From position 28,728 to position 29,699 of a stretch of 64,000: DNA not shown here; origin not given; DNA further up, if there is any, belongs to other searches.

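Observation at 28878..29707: Membrane-anchored winged-helix protein (paralog 1) with an upstream array of TGGCA(T/G)GGTT direct repeats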

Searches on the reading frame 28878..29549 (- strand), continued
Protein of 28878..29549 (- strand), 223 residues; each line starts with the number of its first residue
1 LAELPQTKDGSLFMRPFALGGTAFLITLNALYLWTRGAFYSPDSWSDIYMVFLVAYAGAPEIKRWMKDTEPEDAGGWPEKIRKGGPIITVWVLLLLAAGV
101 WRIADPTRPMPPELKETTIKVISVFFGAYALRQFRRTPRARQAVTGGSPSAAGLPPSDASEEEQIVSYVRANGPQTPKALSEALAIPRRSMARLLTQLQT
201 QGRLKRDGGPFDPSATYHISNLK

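Call 45: find_encoding_contigs(protein=P0002, flank=3000, max_places=1)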
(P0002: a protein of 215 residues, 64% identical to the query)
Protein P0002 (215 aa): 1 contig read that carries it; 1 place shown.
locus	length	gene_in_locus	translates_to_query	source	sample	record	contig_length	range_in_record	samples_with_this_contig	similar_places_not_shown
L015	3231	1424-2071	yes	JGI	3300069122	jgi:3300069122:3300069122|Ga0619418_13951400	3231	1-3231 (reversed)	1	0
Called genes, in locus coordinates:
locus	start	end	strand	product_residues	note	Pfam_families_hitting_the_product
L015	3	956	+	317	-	?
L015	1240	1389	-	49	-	-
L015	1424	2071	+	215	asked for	PF25213:HVO_A0261_N (weak)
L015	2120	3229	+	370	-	?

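Call 46: find_encoding_contigs(protein=P0011, flank=3000, max_places=1)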
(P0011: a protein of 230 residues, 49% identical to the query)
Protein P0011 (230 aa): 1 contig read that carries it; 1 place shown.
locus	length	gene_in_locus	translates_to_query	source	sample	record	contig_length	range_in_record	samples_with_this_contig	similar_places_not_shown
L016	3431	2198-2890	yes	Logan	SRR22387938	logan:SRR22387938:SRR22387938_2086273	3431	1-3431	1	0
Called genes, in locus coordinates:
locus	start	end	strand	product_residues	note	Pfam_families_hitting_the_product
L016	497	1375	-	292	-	PF08843:AbiEii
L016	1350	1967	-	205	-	PF13338:AbiEi_4 (weak)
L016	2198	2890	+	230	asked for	-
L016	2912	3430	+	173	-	?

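Call 47: find_encoding_contigs(protein=P0016, flank=3000, max_places=1)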
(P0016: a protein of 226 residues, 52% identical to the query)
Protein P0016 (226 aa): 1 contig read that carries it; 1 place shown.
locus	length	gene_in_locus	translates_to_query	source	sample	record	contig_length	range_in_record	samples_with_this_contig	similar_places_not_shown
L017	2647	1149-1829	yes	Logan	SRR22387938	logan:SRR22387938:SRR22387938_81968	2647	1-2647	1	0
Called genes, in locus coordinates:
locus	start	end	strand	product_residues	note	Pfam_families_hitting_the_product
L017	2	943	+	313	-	?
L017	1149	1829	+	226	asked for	PF12802:MarR_2 (weak)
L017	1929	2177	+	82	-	PF04014:MazE_antitoxin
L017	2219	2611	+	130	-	PF01850:PIN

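Call 49: search_protein_families(library=padloc, proteins=[window:28878-29549:-], max_evalue=0.1)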
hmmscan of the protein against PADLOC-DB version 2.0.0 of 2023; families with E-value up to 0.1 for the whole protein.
window:28878-29549:- (223 aa): 1 family
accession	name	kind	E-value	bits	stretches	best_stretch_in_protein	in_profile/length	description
PDLC01858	CARF3--CARF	-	0.07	11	0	161-204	145-187/204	-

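Call 50: search_protein_representatives(alignment_id=A1)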
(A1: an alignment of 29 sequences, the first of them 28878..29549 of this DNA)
Query: 29 sequences, 217 profile positions. Proteins with E-value up to 0.001 (for the whole library): 362; up to 1e-10: 88; up to 1e-30: 18. The best 150 are listed.
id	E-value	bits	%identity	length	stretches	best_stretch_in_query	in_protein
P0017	9.4e-93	325.8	-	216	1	6-216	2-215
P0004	8.3e-92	322.8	-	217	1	4-216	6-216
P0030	3.3e-89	314.3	-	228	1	7-214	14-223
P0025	1.6e-84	298.9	-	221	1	5-215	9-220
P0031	3.8e-80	284.6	-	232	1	7-215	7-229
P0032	2.4e-65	236.2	-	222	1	6-216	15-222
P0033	2.6e-46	174.1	-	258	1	7-216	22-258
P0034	1.1e-43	165.5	-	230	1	5-215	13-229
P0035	6.2e-42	159.7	-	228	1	7-215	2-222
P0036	5.1e-36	140.4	-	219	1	6-205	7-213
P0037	1.1e-35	139.3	-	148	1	7-139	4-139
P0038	1.1e-35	139.3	-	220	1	14-216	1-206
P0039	1.9e-33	132.0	-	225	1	8-215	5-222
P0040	7.9e-32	126.7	-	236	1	104-215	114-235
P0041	1.8e-31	125.6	-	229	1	7-216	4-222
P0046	2.2e-26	108.9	-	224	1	9-215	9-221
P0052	3.5e-23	98.4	-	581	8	148-203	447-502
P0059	1.3e-19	86.8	-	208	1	13-203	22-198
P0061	6.0e-19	84.6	-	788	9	153-205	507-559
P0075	7.0e-16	74.6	-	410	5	151-206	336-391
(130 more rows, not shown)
